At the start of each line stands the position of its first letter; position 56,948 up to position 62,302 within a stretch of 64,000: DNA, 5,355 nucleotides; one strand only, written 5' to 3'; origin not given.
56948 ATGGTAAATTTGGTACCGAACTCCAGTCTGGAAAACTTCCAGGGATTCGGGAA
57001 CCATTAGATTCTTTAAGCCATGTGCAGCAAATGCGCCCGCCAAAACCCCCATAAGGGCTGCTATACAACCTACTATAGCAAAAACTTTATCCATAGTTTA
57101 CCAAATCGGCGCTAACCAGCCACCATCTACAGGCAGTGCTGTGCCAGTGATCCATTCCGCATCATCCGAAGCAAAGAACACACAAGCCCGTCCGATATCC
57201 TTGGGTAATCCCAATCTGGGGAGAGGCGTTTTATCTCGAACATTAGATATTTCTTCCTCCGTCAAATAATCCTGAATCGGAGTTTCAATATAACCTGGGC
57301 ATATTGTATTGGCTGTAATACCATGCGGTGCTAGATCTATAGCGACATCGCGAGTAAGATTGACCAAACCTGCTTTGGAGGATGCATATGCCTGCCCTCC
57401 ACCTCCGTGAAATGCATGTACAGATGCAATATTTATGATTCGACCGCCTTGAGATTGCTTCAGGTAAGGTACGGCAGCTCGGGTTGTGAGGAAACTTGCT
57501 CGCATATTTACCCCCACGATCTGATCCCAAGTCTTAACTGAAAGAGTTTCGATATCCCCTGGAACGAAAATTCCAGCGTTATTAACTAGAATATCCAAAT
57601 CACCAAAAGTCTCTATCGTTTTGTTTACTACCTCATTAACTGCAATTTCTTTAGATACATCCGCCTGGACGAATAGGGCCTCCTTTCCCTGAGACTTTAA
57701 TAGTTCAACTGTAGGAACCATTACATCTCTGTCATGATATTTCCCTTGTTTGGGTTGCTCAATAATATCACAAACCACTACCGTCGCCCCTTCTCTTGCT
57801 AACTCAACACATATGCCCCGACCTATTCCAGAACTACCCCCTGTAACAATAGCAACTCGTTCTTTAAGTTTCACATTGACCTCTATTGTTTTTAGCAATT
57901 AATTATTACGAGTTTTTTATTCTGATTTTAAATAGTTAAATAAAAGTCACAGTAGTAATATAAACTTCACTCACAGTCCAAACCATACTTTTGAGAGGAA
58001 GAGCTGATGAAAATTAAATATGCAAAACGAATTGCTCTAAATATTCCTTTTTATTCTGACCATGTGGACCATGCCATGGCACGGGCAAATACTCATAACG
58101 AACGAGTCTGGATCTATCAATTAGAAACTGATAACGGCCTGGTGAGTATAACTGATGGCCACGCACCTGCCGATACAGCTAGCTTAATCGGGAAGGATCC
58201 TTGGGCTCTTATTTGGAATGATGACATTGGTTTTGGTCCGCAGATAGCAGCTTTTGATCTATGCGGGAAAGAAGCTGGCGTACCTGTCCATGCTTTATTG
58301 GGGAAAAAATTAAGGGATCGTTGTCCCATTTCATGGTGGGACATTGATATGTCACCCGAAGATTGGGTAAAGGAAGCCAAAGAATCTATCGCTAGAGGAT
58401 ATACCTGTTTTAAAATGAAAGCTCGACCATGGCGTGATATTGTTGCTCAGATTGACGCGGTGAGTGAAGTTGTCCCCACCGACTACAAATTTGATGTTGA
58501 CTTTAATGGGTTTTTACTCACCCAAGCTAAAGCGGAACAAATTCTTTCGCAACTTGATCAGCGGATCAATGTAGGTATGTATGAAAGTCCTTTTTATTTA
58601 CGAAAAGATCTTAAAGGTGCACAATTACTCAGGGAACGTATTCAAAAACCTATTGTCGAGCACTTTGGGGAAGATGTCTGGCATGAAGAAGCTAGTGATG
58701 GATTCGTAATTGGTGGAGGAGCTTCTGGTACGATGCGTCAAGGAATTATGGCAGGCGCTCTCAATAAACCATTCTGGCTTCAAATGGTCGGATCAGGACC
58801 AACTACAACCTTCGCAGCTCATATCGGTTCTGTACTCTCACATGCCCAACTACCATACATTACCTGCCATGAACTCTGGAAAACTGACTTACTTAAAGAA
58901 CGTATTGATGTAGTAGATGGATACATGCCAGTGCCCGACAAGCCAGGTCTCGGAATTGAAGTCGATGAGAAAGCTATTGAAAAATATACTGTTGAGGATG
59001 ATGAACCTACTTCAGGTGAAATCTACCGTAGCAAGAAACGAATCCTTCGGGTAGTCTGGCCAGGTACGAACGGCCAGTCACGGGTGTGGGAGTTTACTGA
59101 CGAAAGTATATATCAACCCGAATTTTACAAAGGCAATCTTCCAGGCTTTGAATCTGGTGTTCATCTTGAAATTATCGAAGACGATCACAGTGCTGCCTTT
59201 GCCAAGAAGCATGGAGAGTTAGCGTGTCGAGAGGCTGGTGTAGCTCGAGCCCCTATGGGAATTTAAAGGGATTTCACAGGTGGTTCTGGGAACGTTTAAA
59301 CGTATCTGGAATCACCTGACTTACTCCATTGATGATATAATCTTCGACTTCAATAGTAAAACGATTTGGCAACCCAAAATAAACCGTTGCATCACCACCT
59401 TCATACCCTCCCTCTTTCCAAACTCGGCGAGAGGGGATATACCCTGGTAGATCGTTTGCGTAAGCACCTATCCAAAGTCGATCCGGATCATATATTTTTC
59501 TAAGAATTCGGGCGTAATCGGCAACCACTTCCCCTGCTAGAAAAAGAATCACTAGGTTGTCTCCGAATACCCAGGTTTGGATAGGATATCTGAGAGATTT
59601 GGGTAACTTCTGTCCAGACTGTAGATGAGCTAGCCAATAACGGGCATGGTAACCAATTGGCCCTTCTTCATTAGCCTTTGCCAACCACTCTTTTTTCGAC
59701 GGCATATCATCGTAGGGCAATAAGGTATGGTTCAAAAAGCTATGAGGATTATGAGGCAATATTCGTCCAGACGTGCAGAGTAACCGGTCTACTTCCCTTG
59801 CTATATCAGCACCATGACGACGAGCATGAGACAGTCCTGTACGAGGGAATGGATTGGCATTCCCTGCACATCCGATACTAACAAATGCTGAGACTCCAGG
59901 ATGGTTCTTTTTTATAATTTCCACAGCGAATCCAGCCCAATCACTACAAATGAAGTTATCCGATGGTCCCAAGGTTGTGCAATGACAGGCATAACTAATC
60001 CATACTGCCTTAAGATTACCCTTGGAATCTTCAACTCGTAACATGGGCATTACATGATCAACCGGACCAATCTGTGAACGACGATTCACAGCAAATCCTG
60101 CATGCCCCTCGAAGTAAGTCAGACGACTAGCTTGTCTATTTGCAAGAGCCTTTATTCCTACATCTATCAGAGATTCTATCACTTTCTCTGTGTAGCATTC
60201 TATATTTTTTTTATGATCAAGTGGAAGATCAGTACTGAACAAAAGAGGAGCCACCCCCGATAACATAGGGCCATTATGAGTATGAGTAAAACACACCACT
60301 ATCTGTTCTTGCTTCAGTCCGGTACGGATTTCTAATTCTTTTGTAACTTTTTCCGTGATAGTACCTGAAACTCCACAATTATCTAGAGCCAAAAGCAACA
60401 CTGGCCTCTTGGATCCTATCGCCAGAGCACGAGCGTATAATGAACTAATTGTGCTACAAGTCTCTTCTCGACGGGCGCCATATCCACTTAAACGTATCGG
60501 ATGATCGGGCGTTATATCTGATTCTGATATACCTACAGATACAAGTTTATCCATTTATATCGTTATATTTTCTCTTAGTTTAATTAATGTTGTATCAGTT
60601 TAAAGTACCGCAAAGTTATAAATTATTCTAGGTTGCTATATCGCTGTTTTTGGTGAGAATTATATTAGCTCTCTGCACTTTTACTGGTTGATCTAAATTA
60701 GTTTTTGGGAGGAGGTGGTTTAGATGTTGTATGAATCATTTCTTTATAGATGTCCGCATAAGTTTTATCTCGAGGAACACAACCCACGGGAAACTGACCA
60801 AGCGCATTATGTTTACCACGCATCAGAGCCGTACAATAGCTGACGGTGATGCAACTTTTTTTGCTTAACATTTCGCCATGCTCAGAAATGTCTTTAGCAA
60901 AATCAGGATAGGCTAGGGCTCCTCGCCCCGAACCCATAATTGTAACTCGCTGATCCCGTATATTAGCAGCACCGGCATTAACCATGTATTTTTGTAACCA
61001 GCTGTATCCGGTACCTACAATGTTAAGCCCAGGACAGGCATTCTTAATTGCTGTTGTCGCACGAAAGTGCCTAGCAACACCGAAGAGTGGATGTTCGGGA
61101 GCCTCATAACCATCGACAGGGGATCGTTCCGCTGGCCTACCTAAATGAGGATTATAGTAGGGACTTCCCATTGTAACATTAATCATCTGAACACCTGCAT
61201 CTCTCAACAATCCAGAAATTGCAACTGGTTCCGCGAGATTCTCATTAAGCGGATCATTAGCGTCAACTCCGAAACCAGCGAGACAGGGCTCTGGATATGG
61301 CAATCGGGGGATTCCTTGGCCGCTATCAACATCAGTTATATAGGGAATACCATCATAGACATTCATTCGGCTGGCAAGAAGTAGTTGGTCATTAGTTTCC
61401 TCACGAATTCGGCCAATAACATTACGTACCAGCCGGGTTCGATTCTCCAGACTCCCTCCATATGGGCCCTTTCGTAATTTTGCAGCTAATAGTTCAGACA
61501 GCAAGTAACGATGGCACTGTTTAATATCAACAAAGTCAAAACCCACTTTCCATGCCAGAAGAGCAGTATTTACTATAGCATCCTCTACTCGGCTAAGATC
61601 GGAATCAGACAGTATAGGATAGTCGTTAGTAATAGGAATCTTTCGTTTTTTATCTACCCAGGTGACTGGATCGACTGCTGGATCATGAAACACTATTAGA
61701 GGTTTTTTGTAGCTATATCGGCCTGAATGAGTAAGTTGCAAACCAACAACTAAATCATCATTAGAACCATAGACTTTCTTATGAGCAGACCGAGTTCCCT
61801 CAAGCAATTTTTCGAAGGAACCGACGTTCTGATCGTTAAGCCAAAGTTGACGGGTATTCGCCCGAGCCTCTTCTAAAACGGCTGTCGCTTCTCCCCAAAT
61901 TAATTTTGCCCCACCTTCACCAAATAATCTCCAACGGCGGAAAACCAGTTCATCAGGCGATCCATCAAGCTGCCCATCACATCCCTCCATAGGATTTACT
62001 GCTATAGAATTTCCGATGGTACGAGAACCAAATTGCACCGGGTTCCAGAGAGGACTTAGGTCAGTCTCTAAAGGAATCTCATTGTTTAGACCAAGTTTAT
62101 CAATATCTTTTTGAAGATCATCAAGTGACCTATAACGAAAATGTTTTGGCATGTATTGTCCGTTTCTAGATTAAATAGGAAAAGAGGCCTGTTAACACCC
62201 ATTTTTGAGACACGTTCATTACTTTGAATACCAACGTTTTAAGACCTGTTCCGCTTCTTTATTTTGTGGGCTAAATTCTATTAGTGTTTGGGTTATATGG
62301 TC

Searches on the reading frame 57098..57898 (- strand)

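Call 40: search_protein_families(library=pfam, proteins=[window:57098-57898:-], max_evalue=0.001)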
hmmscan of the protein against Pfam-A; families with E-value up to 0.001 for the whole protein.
window:57098-57898:- (266 aa): 4 families
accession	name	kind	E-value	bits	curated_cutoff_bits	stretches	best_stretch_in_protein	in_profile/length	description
PF13561.12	adh_short_C2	-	2.5e-58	197.9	27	1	23-261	6-235/236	Enoyl-(Acyl carrier protein) reductase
PF00106.31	adh_short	-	1e-53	182.2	26.6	1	14-215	1-193/195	short chain dehydrogenase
PF08659.16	KR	-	7.7e-10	39.4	22.6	1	17-170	4-147/180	KR domain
PF23441.1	SDR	-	0.00071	19.5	27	0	126-209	117-199/258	SDR-like rossmann domain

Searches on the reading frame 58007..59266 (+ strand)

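Call 40: search_protein_families(library=pfam, proteins=[window:58007-59266:+], max_evalue=0.001)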
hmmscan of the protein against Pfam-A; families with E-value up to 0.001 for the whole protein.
window:58007-59266:+ (419 aa): 1 family
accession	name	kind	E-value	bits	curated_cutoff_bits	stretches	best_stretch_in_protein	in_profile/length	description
PF13378.12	MR_MLE_C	-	1.6e-23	84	29.4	2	237-323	131-219/219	Enolase C-terminal domain-like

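Call 68: search_protein_families(library=ncbifam, proteins=[window:58007-59266:+], max_evalue=0.001)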
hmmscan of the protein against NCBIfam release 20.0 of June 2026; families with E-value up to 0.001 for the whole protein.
window:58007-59266:+ (419 aa): 10 families
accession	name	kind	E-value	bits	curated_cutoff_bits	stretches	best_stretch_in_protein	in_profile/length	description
NF040790.2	glucon_galact_dh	equivalog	2.9e-22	79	750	2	79-138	98-160/390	bifunctional D-gluconate/D-galactonate dehydratase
NF010624.0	PRK14017.1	equivalog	3e-17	62.8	311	2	80-185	88-202/382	galactonate dehydratase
TIGR02534.1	mucon_cyclo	subfamily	7.2e-15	54.9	334.95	1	79-328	104-366/368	muconate/chloromuconate family cycloisomerase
NF040866.1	AraD_Arch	equivalog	2.1e-14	53.3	650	1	78-330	107-372/372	arabinonate dehydratase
NF047820.1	TalGalacDh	equivalog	1.5e-11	43.9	500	1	80-330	113-366/371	L-talarate/galactarate dehydratase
NF043051.1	ManoateDhtManD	equivalog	2.4e-08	33.2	550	0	288-330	344-386/403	D-mannonate dehydratase ManD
NF011654.0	PRK15072.1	subfamily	8.3e-07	28.2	430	0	292-330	349-387/404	D-galactonate dehydratase family protein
NF043002.1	HProlDhtase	equivalog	1.5e-05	24.1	500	1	79-159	106-187/366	cis-3-hydroxy-L-proline dehydratase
NF041118.1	A_G_epim_Thtga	equivalog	2.7e-05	23.5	500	1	79-216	102-237/341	L-Ala-D/L-Glu epimerase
TIGR03247.1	glucar-dehydr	equivalog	4.2e-05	22.4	828.7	1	281-326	357-404/441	glucarate dehydratase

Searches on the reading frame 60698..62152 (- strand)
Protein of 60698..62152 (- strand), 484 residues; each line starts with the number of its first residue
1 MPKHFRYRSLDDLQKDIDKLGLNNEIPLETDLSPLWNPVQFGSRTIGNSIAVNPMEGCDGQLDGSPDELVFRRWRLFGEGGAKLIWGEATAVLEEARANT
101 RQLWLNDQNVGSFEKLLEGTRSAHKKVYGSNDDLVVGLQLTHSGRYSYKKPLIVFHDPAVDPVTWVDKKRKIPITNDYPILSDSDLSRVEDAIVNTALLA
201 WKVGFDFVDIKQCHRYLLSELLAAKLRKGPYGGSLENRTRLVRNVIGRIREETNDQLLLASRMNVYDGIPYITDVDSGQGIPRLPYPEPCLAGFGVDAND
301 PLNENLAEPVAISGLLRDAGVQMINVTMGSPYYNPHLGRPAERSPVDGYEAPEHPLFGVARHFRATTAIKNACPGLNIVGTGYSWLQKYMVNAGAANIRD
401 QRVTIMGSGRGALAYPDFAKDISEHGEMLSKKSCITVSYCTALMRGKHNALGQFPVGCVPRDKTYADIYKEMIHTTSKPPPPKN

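Call 68: search_protein_families(library=ncbifam, proteins=[window:60698-62152:-], max_evalue=0.001)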
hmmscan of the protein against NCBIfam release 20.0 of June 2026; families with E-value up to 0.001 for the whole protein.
window:60698-62152:- (484 aa): 7 families
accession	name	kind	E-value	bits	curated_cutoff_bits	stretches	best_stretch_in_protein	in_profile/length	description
NF006101.0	PRK08255.1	equivalog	1.2e-18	66.6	1078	1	22-271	386-633/768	bifunctional salicylyl-CoA 5-hydroxylase/oxidoreductase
NF010047.0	PRK13523.1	equivalog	2.6e-16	59.6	431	1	39-260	9-215/339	NADPH dehydrogenase NamA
NF045599.1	bili_reduct_long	exception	9.4e-12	44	750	1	36-255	2-206/641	bilirubin reductase, long form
NF041087.1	bile_acid_BaiCD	equivalog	1e-11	43.7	825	1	161-267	110-220/642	bile acid Fe-S flavoenzyme BaiCD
TIGR03997.1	mycofact_OYE_2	equivalog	1.6e-11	43.4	793.15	1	180-270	131-223/645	mycofactocin system FadH/OYE family oxidoreductase 2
NF045592.1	bili_reduct_N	equivalog_domain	2.4e-11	43.4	425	1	36-255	3-206/363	bilirubin reductase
NF007899.0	PRK10605.1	subfamily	5.2e-09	35.8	403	1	181-252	152-225/365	N-ethylmaleimide reductase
